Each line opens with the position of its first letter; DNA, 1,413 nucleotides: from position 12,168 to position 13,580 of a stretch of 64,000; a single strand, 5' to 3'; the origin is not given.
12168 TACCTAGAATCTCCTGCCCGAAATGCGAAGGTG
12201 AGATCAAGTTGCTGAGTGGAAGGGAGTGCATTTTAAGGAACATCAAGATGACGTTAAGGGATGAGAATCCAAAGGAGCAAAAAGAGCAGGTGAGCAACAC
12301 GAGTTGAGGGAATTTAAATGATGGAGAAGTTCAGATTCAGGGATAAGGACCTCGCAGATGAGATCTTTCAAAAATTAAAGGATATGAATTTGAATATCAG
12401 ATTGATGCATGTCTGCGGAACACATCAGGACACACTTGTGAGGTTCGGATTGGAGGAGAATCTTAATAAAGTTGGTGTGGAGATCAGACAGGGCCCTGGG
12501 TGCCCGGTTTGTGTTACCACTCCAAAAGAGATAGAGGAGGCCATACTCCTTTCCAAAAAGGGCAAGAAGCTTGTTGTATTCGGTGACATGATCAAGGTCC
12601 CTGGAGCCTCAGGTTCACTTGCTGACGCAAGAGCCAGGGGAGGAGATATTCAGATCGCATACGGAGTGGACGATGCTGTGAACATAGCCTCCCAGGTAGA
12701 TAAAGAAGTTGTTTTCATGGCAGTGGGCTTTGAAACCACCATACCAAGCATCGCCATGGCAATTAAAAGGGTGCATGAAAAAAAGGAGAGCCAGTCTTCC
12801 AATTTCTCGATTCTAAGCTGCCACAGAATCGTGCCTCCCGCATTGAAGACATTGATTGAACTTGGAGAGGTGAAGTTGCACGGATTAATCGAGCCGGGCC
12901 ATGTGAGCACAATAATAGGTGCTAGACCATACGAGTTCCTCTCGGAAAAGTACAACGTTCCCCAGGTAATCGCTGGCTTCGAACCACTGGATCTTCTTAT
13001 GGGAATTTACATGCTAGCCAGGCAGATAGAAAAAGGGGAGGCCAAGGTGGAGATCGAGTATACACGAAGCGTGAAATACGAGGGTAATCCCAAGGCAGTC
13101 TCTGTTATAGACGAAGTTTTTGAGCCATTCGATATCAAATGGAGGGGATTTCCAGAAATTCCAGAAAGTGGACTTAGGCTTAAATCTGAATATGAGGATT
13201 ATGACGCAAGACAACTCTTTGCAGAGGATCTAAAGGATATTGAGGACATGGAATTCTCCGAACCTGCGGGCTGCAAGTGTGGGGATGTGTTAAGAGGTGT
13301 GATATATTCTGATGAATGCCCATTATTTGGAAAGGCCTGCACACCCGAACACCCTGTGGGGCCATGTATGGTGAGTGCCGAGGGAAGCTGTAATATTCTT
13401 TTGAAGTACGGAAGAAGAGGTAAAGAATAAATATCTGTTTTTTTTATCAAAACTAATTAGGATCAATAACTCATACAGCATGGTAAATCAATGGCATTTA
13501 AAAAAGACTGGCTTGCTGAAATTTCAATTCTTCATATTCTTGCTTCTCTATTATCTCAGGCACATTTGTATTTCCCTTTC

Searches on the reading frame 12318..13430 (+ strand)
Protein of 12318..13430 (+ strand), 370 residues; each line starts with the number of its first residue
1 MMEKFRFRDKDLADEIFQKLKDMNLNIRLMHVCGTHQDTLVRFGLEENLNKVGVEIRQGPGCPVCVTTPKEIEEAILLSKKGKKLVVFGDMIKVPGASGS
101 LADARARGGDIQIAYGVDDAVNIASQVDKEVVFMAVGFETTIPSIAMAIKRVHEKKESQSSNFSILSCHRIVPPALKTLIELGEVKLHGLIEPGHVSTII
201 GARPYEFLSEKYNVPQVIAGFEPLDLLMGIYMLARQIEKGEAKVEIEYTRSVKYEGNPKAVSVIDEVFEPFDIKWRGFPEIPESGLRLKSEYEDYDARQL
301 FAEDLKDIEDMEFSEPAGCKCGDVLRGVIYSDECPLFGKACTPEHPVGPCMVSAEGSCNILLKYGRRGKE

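Call 74: search_protein_families(library=ncbifam, proteins=[window:12318-13430:+], max_evalue=1e-10)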
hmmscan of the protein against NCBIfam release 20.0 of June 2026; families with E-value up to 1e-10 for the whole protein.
window:12318-13430:+ (370 aa): 1 family
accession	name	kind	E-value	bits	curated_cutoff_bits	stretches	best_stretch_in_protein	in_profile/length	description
TIGR00075.1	hypD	equivalog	5.3e-132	440.2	192.8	1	12-367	19-369/372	hydrogenase formation protein HypD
